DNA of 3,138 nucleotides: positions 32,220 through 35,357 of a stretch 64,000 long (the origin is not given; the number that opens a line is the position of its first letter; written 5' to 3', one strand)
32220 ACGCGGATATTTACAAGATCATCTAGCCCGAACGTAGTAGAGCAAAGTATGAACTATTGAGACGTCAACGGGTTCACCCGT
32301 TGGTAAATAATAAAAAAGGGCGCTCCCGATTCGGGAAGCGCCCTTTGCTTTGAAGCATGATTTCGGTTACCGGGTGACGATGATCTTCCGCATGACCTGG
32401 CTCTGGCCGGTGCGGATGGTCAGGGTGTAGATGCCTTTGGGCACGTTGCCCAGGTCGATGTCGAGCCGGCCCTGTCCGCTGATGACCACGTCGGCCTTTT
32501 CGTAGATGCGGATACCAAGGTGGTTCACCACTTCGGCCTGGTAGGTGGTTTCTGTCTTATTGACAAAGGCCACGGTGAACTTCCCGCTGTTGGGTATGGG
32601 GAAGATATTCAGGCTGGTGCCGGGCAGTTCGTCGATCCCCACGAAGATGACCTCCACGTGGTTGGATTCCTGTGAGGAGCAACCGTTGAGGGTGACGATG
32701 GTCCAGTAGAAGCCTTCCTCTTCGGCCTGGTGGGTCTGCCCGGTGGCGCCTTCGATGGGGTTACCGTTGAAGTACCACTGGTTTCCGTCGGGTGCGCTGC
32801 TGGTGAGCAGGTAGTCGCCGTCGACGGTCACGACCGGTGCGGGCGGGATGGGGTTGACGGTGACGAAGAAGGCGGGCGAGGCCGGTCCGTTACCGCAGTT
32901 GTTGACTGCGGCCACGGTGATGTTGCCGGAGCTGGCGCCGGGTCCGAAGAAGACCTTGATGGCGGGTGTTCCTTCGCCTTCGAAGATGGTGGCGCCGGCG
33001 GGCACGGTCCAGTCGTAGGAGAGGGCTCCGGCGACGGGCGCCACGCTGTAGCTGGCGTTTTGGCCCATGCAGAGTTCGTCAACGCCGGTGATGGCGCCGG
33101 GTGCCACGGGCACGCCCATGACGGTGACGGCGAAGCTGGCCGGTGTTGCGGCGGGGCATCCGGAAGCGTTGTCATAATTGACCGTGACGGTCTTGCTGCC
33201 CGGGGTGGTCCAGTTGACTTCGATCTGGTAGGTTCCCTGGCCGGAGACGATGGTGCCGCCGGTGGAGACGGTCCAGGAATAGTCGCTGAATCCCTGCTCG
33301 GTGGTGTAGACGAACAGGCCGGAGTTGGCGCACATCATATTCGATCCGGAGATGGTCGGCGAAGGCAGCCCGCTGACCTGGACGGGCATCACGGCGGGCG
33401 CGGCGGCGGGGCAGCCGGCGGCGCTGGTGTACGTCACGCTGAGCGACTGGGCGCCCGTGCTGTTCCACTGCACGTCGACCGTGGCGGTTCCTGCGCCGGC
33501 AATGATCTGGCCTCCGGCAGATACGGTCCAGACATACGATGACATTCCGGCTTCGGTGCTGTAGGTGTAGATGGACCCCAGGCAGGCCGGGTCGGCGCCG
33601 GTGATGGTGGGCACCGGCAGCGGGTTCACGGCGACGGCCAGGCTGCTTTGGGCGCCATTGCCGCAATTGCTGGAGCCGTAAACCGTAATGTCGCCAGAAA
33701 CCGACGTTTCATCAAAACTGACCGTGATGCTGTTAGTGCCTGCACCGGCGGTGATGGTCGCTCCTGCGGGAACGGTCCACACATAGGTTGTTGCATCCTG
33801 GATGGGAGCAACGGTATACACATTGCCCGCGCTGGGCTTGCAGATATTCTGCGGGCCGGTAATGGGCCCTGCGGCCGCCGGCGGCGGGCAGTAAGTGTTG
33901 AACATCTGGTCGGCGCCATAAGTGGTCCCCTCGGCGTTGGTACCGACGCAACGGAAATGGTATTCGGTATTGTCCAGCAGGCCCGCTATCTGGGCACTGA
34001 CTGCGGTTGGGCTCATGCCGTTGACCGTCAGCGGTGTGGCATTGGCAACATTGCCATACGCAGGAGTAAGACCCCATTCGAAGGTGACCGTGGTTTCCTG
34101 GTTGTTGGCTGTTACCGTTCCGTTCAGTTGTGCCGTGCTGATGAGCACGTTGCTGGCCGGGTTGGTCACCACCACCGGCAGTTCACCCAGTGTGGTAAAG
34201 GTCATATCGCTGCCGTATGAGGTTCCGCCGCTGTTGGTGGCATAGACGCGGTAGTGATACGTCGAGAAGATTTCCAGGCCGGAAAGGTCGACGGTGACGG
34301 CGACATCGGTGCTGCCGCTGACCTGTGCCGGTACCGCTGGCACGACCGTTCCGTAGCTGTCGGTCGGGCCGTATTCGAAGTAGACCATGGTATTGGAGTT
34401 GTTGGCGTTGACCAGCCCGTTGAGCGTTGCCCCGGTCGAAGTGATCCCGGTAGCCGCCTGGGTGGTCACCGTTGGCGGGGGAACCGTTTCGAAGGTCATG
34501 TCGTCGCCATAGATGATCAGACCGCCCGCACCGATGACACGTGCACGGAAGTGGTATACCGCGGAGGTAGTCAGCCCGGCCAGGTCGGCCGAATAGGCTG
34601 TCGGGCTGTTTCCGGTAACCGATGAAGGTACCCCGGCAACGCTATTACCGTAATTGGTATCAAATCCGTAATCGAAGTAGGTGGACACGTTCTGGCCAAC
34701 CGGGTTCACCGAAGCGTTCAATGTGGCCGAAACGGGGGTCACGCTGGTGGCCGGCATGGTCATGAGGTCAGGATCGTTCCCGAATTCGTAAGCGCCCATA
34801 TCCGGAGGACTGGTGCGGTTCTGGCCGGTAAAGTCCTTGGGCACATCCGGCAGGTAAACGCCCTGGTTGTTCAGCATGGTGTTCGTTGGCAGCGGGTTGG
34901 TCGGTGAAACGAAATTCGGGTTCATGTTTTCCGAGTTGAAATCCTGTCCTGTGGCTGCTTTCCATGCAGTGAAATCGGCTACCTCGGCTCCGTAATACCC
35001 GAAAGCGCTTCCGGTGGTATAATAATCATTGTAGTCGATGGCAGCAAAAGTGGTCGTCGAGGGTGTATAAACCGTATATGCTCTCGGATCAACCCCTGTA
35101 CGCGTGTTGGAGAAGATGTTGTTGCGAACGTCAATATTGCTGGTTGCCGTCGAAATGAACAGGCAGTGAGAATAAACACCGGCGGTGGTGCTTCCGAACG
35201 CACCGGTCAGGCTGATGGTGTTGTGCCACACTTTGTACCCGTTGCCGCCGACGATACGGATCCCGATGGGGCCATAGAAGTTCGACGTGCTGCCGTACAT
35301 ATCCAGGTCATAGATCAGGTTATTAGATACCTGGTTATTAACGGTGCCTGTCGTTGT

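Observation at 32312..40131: Tandem giant paralogues share a 1117-bp perfectly identical 3' block (354 codons + stop + terminator) that switches abruptly to ~70% identity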

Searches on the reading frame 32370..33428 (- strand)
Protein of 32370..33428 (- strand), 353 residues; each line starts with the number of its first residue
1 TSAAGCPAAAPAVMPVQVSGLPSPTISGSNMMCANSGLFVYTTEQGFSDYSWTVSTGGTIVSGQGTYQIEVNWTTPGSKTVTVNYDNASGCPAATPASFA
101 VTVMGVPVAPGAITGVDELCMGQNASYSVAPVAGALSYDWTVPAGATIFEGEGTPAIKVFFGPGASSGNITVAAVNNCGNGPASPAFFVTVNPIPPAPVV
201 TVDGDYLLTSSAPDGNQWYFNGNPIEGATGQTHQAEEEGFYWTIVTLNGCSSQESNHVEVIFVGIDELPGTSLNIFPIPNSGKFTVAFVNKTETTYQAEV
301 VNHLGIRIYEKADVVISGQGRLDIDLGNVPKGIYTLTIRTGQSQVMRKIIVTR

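Call 16: find_homologous_proteins(query=window:32370-33428:-, max_evalue=1e-10)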
Query window:32370-33428:- (353 aa): 311 proteins with E <= 1e-10 among 6717 candidates; the best 120 are listed.
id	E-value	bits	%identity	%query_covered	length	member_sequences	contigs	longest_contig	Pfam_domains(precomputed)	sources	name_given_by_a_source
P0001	6.8e-216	734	84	97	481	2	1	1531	PF19408.6,PF18962.8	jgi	jgi:hypothetical protein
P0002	1.4e-173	595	64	100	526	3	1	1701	PF19408.6,PF18962.8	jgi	jgi:hypothetical protein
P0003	2.3e-151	522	59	96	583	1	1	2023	PF19408.6,PF18962.8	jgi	jgi:hypothetical protein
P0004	2.8e-149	515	46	100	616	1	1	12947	PF19408.6,PF18962.8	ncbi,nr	ncbi:MAG TPA: T9SS type A sorting domain-containing protein, partial [Bacteroidales bacterium]|nr:T9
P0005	6.0e-149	514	47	100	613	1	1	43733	PF19408.6,PF18962.8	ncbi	-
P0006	1.5e-148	513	41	100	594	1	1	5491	PF19408.6,PF18962.8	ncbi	ncbi:MAG: T9SS type A sorting domain-containing protein, partial [Bacteroidota bacterium]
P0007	7.8e-148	510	44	100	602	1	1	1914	PF19408.6,PF18962.8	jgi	jgi:hypothetical protein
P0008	2.3e-142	492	54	100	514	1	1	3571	PF19408.6,PF18962.8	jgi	jgi:hypothetical protein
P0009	5.5e-138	478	43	100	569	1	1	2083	PF19408.6,PF18962.8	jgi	jgi:hypothetical protein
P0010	4.1e-137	475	67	92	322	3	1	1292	PF19408.6,PF18962.8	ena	-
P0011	1.4e-134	467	41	100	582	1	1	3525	PF19408.6,PF18962.8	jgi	jgi:hypothetical protein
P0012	7.0e-134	465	45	99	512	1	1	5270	PF19408.6,PF18962.8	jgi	jgi:hypothetical protein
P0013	1.0e-133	464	42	100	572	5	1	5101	PF19408.6,PF18962.8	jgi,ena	-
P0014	2.8e-132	459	41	99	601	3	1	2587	PF19408.6,PF18962.8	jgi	jgi:hypothetical protein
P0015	7.2e-131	455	42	100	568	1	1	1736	PF19408.6,PF18962.8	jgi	jgi:hypothetical protein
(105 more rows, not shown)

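Call 17: find_related_loci(query=window:32370-33428:-, collection=genome_contigs, flank=10000)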
Query window:32370-33428:- (353 aa) in genome_contigs; peptide patterns used: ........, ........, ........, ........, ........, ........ (x = any residue, [..] = any of these).
30 stretches matched a pattern; 17 encode a relative of the query (tblastn E <= 1e-3); 16 distinct loci.
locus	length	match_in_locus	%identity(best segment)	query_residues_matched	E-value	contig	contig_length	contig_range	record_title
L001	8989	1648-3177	58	1-353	2e-135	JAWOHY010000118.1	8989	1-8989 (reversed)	MAG: Bacteroidales bacterium isolate CWP5-1.bin.50 k191_460328, whole genome shotgun sequence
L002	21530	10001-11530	60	1-353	5e-135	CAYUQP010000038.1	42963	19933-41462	MAG TPA_asm: uncultured Bacteroidales bacterium isolate binchicken_co115_320 genome assembly, contig: NODE_1563_length_4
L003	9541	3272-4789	58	1-353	8e-134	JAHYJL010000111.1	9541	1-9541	MAG: Bacteroidales bacterium isolate KA21 NODE_3161_length_9541_cov_4.797323, whole genome shotgun sequence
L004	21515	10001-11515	56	1-353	8e-122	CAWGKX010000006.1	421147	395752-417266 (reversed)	MAG: uncultured Bacteroidales bacterium isolate MFD01872.bin.2.78 genome assembly, contig: contig_145993, whole genome s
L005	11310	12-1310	53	1-353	6e-122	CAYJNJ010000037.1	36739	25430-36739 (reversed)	MAG TPA_asm: uncultured Bacteroidales bacterium isolate ERP124720_co1_67 genome assembly, contig: NODE_1566_length_36739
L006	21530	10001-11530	55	1-353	8e-119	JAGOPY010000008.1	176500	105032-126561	MAG: Bacteroidales bacterium isolate Go_SlDig_bin_433 Go_SlDig_129_length_176500_cov_59.424532, whole genome shotgun seq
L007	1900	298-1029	43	109-351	5e-59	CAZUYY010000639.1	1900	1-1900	MAG TPA_asm: uncultured Prolixibacteraceae bacterium isolate binchicken_co3_102 genome assembly, contig: NODE_224426_len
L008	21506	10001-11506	40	1-351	2e-67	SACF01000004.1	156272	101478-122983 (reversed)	MAG: Alphaproteobacteria bacterium isolate INTA.CYC.164 contig-100_36, whole genome shotgun sequence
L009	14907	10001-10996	32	11-351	3e-32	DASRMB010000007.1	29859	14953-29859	MAG TPA_asm: Prolixibacteraceae bacterium isolate SMAG_U10204 k141_31642, whole genome shotgun sequence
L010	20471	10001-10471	36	189-351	6e-20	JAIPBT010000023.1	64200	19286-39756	MAG: Bacteroidales bacterium isolate Tobar14m-G12 Tobar14m-C266, whole genome shotgun sequence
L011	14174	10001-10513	32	173-350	6e-17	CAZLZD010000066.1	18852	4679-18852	MAG TPA_asm: uncultured Roseivirgaceae bacterium isolate SRP321284_co1_4 genome assembly, contig: NODE_3486_length_18852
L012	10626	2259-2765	38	189-353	3e-25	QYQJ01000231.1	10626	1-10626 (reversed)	MAG: Bacteroidetes bacterium isolate PowLak16_MAG5 c_000000094466, whole genome shotgun sequence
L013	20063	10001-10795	31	72-353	1e-15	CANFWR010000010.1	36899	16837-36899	MAG: Cytophagaceae bacterium isolate Jr-20nov17-116 genome assembly, contig: Jr-20nov17-C993, whole genome shotgun seque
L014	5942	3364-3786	30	208-353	7e-12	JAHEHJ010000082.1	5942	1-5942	MAG: Flavobacterium sp. isolate Ww45 NODE_17366_length_5942_cov_8.873046, whole genome shotgun sequence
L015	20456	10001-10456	28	195-350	2e-9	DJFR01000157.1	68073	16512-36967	MAG TPA_asm: Flammeovirgaceae bacterium UBA5867 UBA5867_contig_3061, whole genome shotgun sequence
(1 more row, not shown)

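Call 28: find_related_loci(query=window:32370-33428:-, collection=metagenome_contigs, flank=10000)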
Query window:32370-33428:- (353 aa) in metagenome_contigs; peptide patterns used: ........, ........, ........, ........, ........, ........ (x = any residue, [..] = any of these).
46 stretches matched a pattern; 25 encode a relative of the query (tblastn E <= 1e-3); 24 distinct loci.
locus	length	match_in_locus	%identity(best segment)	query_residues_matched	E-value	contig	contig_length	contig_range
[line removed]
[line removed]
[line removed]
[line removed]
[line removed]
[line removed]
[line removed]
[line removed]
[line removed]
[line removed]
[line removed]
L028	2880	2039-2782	29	90-353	7e-21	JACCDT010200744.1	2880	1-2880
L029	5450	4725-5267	33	168-353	1e-20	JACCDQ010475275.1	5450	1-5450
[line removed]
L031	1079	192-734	33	168-353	2e-20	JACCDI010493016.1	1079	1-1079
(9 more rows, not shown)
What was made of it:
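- Tried and rejected: The best matches were 60-67% (calls 17, 28).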

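Call 53: find_encoding_contigs(protein=P0001, flank=5000, max_places=4)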
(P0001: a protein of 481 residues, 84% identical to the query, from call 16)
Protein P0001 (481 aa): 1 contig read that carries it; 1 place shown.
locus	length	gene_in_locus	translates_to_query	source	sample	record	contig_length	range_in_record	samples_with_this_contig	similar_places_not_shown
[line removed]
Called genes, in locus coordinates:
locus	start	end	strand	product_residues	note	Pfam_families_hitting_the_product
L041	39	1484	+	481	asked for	PF19408:PKD_6, PF18962:Por_Secre_tail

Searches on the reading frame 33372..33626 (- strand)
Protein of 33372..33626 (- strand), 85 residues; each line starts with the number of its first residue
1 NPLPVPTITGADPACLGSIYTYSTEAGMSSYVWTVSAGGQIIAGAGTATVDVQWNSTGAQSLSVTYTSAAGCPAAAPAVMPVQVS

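Call 59: search_protein_families(library=pfam, proteins=[window:33372-33626:-], max_evalue=0.001)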
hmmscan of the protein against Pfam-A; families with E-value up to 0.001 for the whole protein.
seq(85 aa): 1 family
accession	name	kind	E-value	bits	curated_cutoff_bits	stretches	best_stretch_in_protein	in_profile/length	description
PF19408.5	PKD_6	-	7.8e-13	49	25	1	4-76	4-78/82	PKD-like domain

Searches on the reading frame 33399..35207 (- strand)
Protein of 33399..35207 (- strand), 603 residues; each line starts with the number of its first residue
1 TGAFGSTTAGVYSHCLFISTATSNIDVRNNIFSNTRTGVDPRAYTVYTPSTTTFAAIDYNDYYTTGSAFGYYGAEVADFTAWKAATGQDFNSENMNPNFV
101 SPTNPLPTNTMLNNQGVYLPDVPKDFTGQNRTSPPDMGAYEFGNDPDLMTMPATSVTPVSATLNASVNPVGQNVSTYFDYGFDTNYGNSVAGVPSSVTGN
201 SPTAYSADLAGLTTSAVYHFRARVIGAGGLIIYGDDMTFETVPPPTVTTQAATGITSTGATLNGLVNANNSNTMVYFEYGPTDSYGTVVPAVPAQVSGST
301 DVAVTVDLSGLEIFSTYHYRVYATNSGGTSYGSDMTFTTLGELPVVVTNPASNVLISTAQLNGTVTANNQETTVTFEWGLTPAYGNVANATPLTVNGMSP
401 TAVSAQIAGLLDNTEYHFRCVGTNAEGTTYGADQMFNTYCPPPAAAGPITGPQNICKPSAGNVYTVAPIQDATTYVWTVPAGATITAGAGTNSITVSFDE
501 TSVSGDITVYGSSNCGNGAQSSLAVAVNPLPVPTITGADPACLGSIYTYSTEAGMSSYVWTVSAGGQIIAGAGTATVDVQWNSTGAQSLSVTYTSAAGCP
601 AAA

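Call 66: find_homologous_proteins(query=window:33399-35207:-, max_evalue=1e-50)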
Query window:33399-35207:- (603 aa): 953 proteins with E <= 1e-50 among 8000 candidates; the best 120 are listed.
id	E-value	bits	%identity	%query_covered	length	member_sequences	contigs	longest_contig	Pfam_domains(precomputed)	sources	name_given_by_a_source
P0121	8.0e-200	684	48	48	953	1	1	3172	PF16655.13,PF25059.2,PF23376.2,PF00041.28,PF16656.12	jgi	-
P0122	1.1e-194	667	44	58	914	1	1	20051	PF16655.13,PF25059.2,PF23376.2,PF25788.3,PF22433.4,PF00041.28,PF16656.12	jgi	jgi:phosphodiesterase/alkaline phosphatase D-like protein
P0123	8.5e-194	664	49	97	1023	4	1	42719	PF16655.13,PF19408.6,PF18962.8,PF16656.12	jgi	jgi:hypothetical protein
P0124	7.3e-193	661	49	49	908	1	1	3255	PF16655.13,PF25059.2,PF23376.2,PF25788.3,PF22433.4,PF00041.28,PF16656.12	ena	-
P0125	6.5e-188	644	41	55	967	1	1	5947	PF16655.13,PF25059.2,PF23376.2,PF06486.17,PF18962.8,PF25788.3,PF00041.28,PF16656.12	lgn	-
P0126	1.9e-184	633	44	49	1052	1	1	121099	PF16655.13,PF25059.2,PF23376.2,PF00028.24,PF00017.31,PF17964.8,PF02010.22,PF26747.1,PF16656.12,PF26232.1,PF21510.4,PF00041.28,PF10179.16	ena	-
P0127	1.8e-183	630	47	49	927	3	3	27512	PF16655.13,PF16974.12,PF25059.2,PF23376.2,PF22433.4,PF00041.28,PF16656.12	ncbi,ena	-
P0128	6.9e-183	628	47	49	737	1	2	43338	PF16655.13,PF25059.2,PF23376.2,PF00041.28,PF26747.1,PF10179.16,PF16656.12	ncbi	ncbi:MAG: hypothetical protein AB1846_02375 [Chloroflexota bacterium]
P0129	8.0e-181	621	45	50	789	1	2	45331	PF16655.13,PF25059.2,PF23376.2,PF22433.4,PF00041.28,PF16656.12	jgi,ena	-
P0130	2.7e-177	609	43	46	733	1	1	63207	PF16655.13,PF25059.2,PF23376.2,PF17964.8,PF00041.28,PF16656.12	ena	-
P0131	4.7e-176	605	52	75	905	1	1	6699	PF16655.13,PF19408.6,PF25059.2,PF23376.2,PF18962.8,PF00041.28,PF16656.12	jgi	jgi:hypothetical protein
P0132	5.5e-175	602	52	69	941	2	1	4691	PF16655.13,PF19408.6,PF25059.2,PF18962.8,PF00041.28,PF16656.12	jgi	-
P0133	8.4e-173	594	47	50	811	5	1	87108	PF16655.13,PF25059.2,PF23376.2,PF18203.7,PF00041.28,PF16656.12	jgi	jgi:phosphodiesterase/alkaline phosphatase D-like protein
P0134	1.6e-172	593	45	50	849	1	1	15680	PF16655.13,PF25059.2,PF23376.2,PF00041.28,PF16656.12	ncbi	-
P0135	3.0e-172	593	44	46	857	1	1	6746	PF16655.13,PF25059.2,PF06486.17,PF18962.8,PF00041.28,PF16656.12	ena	-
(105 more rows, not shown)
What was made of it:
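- Tried and rejected: FN3/PKD repeat proteins swamped it and it gave nothing closer than 62% (call 66).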

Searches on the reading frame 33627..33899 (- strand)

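Call 59: search_protein_families(library=pfam, proteins=[window:33627-33899:-], max_evalue=0.001)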
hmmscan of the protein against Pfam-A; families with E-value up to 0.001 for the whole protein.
seq(91 aa): 1 family
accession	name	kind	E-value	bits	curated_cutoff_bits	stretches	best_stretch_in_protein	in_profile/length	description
PF19408.5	PKD_6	-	4e-26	91.6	25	1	6-89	1-82/82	PKD-like domain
